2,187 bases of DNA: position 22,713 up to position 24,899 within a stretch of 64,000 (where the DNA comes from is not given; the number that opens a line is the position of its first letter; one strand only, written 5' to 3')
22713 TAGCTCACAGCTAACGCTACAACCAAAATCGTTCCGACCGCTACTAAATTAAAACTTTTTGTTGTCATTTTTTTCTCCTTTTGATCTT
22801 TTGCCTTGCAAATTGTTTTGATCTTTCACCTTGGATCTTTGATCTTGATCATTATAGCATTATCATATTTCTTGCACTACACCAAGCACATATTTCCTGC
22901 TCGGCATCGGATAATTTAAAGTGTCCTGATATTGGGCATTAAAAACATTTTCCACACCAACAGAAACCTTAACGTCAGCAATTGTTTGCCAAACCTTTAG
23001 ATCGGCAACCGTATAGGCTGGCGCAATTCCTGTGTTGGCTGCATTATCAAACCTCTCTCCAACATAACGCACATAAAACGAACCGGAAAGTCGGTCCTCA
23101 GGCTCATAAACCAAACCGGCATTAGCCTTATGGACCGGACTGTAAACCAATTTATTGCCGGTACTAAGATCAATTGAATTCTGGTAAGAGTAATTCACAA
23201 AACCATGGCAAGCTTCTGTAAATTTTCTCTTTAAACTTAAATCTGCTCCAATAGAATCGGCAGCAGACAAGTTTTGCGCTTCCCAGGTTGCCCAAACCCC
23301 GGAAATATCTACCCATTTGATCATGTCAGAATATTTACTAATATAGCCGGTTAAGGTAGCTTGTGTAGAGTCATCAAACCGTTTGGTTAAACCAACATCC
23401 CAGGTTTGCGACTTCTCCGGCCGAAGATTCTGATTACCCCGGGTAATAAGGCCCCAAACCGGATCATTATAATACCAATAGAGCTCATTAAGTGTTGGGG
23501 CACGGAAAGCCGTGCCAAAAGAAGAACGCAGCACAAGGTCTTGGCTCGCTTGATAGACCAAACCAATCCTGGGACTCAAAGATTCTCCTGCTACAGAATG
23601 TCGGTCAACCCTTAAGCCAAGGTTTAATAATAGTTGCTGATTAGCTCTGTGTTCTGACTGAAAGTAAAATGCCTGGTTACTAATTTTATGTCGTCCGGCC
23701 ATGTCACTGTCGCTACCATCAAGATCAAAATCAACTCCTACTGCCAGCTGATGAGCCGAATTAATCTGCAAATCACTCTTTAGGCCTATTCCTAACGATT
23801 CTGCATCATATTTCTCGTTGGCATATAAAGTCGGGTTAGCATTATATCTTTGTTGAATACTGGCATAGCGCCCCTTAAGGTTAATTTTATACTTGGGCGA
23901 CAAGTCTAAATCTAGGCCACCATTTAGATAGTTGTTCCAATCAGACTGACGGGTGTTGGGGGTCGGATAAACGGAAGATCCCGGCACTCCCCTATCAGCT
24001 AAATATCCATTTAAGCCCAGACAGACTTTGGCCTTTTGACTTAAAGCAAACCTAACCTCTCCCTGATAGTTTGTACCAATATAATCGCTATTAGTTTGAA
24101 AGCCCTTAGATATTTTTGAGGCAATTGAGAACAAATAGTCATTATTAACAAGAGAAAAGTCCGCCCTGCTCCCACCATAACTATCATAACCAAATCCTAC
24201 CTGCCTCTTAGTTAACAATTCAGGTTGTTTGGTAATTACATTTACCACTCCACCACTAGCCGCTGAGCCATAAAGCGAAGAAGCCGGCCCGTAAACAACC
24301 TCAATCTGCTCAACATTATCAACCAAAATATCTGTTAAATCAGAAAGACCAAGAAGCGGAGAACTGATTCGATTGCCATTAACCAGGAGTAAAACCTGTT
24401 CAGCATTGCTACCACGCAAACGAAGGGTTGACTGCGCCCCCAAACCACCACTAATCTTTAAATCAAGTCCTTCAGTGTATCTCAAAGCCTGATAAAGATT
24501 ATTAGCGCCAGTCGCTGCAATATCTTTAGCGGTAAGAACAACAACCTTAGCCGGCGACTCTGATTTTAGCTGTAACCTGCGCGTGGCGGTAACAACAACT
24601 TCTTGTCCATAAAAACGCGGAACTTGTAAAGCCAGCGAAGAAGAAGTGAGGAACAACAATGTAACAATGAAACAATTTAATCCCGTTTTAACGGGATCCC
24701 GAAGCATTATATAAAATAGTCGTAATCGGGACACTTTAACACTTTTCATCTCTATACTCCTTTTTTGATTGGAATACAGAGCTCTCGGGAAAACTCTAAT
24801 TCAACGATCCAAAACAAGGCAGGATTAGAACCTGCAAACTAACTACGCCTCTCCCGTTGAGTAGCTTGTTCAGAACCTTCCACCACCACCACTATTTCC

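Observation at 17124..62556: Dispersed 'word-repeat' element family translated in frame inside essential genes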

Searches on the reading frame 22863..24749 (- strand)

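Call 20: search_protein_families(library=pfam, proteins=[window:22863-24749:-])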
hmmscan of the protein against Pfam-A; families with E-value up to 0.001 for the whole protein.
window:22863-24749:- (628 aa): 4 families
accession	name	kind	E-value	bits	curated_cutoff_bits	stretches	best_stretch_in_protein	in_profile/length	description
PF00593.30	TonB_dep_Rec_b-barrel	-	1.3e-48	167.4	27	1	242-602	38-436/436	TonB dependent receptor-like, beta-barrel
PF07715.20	Plug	-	3e-23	82.8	23.9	1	62-168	2-107/107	TonB-dependent Receptor Plug Domain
PF25183.1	OMP_b-brl_4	-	4.3e-07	29.2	30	0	391-455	438-503/838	Outer membrane beta barrel domain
PF14905.12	OMP_b-brl_3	-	3.9e-06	26.6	27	1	433-609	204-380/408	Outer membrane protein beta-barrel family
